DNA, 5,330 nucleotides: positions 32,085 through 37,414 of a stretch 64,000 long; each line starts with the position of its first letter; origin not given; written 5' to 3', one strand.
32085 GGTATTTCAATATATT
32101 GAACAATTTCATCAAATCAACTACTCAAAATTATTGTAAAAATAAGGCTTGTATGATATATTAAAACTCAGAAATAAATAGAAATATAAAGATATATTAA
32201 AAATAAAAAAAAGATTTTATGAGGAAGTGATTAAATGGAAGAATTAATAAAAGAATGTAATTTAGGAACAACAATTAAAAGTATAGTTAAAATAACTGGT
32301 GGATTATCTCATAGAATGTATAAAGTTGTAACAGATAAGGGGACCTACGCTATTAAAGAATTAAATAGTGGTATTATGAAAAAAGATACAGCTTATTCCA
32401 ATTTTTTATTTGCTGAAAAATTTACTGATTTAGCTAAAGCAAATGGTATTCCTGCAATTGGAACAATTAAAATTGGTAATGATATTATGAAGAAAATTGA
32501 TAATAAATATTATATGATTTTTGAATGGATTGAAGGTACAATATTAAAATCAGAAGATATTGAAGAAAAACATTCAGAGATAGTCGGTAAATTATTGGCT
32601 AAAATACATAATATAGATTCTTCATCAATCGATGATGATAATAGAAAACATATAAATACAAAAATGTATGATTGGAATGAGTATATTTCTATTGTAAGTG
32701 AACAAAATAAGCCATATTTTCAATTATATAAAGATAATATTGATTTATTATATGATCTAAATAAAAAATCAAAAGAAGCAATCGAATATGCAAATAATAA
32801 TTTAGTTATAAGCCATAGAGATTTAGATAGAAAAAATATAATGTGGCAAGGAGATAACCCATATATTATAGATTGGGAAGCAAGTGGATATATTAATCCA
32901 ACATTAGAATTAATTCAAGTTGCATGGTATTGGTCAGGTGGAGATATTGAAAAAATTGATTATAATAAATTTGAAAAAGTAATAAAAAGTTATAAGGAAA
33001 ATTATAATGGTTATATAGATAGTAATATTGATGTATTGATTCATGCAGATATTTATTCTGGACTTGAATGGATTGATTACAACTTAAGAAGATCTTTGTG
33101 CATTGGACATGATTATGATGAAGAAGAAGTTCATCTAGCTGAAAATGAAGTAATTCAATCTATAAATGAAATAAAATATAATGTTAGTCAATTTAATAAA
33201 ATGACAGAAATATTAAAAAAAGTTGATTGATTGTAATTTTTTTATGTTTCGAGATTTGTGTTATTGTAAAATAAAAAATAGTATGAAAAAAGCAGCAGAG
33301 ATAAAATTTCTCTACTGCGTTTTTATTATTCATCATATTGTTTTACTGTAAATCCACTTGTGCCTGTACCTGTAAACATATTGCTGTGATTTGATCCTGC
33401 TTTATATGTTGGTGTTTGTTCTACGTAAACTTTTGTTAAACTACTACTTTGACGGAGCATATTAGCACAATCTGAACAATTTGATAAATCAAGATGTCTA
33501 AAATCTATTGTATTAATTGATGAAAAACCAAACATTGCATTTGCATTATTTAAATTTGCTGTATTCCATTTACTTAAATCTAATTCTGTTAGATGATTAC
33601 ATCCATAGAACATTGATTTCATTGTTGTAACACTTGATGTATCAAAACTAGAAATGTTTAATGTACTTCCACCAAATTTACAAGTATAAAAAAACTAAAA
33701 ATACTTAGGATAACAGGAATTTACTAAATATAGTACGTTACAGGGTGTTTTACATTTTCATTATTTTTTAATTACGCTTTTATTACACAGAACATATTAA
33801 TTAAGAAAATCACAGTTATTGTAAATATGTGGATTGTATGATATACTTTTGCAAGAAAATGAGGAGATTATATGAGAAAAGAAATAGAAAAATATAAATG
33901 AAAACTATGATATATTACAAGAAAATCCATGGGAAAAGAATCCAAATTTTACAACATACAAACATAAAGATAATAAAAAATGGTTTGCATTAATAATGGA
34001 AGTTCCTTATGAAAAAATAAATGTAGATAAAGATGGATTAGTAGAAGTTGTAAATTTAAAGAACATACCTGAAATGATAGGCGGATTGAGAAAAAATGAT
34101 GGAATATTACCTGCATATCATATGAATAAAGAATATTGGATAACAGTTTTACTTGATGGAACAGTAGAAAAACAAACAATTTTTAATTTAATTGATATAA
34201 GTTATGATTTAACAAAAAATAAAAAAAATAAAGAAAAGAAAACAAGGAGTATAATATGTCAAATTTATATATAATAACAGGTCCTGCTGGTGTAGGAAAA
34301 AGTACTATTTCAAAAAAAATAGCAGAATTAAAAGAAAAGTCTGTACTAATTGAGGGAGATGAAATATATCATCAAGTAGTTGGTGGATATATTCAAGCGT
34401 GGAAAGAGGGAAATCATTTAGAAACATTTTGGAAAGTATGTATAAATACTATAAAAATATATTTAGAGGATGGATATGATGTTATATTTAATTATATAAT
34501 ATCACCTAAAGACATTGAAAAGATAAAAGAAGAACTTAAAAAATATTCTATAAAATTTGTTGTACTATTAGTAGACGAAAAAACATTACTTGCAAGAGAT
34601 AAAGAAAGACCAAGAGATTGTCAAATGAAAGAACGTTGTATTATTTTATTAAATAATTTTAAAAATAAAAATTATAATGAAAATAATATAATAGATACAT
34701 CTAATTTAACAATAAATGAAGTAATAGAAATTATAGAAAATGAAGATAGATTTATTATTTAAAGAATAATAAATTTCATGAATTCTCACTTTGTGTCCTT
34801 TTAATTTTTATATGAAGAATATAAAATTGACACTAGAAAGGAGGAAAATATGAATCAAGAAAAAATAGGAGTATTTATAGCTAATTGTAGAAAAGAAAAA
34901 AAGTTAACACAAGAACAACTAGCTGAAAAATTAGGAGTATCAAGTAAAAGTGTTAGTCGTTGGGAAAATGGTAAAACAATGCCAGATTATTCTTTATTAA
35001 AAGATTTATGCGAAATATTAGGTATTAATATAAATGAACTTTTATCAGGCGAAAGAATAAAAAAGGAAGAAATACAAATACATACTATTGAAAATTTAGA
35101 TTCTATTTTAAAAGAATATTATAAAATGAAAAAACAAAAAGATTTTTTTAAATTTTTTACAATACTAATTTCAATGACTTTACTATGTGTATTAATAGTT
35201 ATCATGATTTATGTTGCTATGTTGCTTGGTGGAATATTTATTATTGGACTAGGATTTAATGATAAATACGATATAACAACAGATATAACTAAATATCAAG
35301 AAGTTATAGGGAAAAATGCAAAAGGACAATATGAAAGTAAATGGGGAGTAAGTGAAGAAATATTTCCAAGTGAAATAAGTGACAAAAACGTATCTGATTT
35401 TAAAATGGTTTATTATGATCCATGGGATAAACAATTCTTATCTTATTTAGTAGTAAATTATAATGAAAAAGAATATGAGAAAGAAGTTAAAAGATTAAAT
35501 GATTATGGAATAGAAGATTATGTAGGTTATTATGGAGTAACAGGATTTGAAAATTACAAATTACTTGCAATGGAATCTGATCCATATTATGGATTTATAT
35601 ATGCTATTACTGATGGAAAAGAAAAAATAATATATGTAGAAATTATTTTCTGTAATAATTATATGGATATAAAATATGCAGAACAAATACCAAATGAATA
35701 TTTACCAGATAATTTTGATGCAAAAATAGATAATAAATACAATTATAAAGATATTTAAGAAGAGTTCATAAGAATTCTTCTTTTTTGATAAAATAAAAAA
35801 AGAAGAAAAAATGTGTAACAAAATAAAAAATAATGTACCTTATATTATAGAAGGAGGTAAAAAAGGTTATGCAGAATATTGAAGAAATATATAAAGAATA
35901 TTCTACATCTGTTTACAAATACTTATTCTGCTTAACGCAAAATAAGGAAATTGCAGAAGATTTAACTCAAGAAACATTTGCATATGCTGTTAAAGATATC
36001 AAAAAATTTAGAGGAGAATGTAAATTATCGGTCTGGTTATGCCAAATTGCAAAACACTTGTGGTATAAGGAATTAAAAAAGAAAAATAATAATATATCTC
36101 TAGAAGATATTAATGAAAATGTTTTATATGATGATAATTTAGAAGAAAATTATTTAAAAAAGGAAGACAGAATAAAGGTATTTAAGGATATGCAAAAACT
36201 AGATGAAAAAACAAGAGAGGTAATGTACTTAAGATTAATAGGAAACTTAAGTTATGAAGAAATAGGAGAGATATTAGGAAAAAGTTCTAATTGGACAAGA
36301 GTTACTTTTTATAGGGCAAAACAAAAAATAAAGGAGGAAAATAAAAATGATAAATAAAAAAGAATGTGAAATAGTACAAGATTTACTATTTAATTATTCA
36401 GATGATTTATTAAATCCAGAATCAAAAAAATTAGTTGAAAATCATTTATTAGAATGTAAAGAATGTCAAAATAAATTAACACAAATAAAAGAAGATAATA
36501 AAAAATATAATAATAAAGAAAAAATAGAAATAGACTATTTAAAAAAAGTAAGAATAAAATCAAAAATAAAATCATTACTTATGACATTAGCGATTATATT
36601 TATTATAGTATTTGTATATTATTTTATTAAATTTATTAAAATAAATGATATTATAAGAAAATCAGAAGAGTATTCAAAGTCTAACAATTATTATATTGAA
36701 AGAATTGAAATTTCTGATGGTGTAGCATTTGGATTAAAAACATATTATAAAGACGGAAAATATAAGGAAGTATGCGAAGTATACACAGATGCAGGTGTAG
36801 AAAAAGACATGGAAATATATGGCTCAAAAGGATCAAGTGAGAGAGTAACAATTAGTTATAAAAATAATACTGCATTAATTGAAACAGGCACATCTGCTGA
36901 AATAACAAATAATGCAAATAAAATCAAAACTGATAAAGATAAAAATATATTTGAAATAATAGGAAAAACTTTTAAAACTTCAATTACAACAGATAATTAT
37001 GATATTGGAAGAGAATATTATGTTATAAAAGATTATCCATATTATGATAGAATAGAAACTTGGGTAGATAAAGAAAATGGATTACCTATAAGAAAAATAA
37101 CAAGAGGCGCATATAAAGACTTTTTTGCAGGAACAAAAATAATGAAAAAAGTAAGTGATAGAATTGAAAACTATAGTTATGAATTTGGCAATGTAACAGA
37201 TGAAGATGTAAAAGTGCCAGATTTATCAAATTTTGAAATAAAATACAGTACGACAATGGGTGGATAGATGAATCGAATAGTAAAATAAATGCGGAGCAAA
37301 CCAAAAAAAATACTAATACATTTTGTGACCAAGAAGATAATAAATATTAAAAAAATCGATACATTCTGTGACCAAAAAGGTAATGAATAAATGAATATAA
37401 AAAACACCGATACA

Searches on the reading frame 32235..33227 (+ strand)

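Call 72: search_protein_families(library=pfam, proteins=[window:32235-33227:+], max_evalue=0.001)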
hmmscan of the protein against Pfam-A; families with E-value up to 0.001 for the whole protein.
window:32235-33227:+ (331 aa): 2 families
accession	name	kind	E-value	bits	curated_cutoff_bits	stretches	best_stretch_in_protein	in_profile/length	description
PF01636.29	APH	-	2.2e-16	60.8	23.2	1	17-235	2-215/239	Phosphotransferase enzyme family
PF01633.27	Choline_kinase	-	2.9e-12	46.9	29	1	94-226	68-200/300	Choline/ethanolamine kinase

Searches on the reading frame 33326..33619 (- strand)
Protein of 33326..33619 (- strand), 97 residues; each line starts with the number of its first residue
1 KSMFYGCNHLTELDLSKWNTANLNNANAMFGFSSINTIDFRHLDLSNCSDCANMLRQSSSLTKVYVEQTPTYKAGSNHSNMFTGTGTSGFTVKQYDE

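Call 72: search_protein_families(library=pfam, proteins=[window:33326-33619:-], max_evalue=0.001)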
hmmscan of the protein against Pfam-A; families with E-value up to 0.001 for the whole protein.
window:33326-33619:- (97 aa): 1 family
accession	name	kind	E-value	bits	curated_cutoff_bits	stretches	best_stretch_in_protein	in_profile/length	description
PF03382.20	DUF285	-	4.4e-08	33.3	25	1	2-85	30-110/120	Mycoplasma protein of unknown function, DUF285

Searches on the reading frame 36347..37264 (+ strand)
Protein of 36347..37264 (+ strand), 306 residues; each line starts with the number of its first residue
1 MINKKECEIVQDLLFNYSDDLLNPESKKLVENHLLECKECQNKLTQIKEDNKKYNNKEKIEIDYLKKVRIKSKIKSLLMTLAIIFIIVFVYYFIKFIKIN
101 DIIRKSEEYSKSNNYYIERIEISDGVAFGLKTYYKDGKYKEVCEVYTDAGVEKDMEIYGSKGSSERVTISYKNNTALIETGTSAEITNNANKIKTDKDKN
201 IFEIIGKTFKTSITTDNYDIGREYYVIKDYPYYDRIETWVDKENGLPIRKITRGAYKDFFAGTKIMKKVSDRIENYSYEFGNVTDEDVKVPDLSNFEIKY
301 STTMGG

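Call 72: search_protein_families(library=pfam, proteins=[window:36347-37264:+], max_evalue=0.001)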
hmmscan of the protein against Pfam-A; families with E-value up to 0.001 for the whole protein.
window:36347-37264:+ (306 aa): 1 family
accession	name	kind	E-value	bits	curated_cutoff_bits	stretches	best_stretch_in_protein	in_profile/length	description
PF13490.11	zf-HC2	-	2.6e-07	31.1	22.2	1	7-41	1-35/35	Putative zinc-finger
